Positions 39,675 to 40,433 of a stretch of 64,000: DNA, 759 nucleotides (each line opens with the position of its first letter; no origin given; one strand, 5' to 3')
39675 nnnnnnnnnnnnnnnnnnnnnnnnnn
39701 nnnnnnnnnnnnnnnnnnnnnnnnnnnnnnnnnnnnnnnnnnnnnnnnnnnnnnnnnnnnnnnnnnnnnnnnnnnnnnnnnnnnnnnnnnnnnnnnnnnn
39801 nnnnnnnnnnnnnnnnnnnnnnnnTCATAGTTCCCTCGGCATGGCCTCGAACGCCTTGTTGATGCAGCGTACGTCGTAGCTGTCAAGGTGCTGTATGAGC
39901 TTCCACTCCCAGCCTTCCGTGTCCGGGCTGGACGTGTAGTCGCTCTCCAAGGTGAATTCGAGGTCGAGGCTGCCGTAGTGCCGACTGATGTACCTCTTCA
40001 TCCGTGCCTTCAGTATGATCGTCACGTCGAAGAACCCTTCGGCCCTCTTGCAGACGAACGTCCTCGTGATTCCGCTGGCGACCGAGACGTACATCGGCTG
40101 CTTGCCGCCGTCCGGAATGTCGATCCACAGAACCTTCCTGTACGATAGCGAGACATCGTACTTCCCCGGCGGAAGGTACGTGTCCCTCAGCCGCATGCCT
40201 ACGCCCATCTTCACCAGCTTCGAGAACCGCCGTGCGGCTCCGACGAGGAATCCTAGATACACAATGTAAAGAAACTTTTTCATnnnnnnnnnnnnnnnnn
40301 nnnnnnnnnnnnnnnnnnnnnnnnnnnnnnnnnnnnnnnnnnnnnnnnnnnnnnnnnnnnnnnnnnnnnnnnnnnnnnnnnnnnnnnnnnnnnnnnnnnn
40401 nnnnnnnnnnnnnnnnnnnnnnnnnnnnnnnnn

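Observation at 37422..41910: Compositionally foreign moron island: tandem array of 7 translationally coupled, N-terminally membrane-anchored paralogs plus a YdjM-like membrane hydrolase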

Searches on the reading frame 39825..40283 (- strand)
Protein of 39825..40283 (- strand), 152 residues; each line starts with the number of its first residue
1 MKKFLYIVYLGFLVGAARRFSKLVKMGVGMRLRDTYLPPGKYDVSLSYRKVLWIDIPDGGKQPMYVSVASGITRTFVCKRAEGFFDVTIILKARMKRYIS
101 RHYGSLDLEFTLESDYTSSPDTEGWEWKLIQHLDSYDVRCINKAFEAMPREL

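Call 7: search_protein_families(library=pfam, proteins=[window:39825-40283:-], max_evalue=1)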
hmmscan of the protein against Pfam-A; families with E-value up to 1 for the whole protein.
window:39825-40283:- (152 aa): 0 families

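Call 8: search_protein_families(library=phrogs, proteins=[window:39825-40283:-], max_evalue=1)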
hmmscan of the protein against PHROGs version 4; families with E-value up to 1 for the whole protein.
window:39825-40283:- (152 aa): 1 family
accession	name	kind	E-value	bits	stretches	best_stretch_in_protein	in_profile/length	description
phrog_30228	-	unknown function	0.29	12.1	1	81-104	28-51/53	-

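Call 27: find_homologous_proteins(query=A2, max_evalue=0.01)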
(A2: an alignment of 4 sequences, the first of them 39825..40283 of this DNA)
Query A2 (4 sequences) (152 aa, profile of the alignment): 63 proteins with E <= 0.01 among 1289 candidates.
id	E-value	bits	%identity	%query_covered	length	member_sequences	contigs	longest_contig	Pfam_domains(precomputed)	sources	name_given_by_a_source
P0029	3.8e-62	227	28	100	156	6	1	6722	-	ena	-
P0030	1.7e-56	209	90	100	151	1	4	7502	-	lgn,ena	-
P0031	5.1e-56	207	27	100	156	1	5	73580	-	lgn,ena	-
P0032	1.2e-55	206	27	100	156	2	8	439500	-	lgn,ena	-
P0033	3.2e-55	204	88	100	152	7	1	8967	-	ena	-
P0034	9.8e-53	196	30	74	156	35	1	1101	-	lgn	-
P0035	4.0e-52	194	26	100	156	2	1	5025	-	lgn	-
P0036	4.7e-52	194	27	100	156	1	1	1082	-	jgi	jgi:hypothetical protein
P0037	3.9e-50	188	50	14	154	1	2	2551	-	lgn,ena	-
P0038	4.2e-50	188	45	14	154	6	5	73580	-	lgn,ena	-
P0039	7.5e-50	187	50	14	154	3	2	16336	-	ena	-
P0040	1.5e-49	186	45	14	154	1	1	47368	-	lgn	-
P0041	5.0e-49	184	50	14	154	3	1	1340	-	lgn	-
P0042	1.0e-47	180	41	14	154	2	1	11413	-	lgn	-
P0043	3.4e-47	178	50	14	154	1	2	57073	-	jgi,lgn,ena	-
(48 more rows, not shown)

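Call 56: predict_structure(alignment_id=A4)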
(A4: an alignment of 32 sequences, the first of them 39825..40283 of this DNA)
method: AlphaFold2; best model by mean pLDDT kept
length: 152 residues; sequences in the alignment: 32
mean_pLDDT: 77.0   pTM: 0.62
mean pLDDT of the five models: 77.0, 76.8, 76.3, 75.3, 74.6
residues with pLDDT >= 90: 27; 70-90: 78; 50-70: 40; < 50: 7
segments of 3 or more residues with pLDDT < 50: 117-123
pLDDT, mean of each block of 10 residues (from residue 1): 65 74 64 63 88 81 80 83 79 94 90 64 56 80 93 82
secondary structure, 60 per line:
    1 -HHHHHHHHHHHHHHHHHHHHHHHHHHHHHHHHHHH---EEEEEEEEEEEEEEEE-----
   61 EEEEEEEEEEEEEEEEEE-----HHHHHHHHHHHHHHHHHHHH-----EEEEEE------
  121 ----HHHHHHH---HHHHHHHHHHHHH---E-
elements in order: H2-36 E40-55 E61-78 H84-103 E109-114 H125-131 H135-147

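Call 75: search_protein_families(library=padloc, proteins=[window:39825-40283:-], max_evalue=0.1)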
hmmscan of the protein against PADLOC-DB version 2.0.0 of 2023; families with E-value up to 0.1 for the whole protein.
window:39825-40283:- (152 aa): 0 families

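Call 76: search_protein_families(library=ncbifam, proteins=[window:39825-40283:-], max_evalue=0.1)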
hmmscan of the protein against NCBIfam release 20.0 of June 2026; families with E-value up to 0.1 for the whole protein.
window:39825-40283:- (152 aa): 0 families

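Call 82: search_solved_structures(query=A4, max_evalue=1)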
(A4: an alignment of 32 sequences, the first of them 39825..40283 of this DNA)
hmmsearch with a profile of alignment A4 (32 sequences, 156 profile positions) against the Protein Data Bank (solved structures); distinct sequences matched with E-value up to 1: 0.
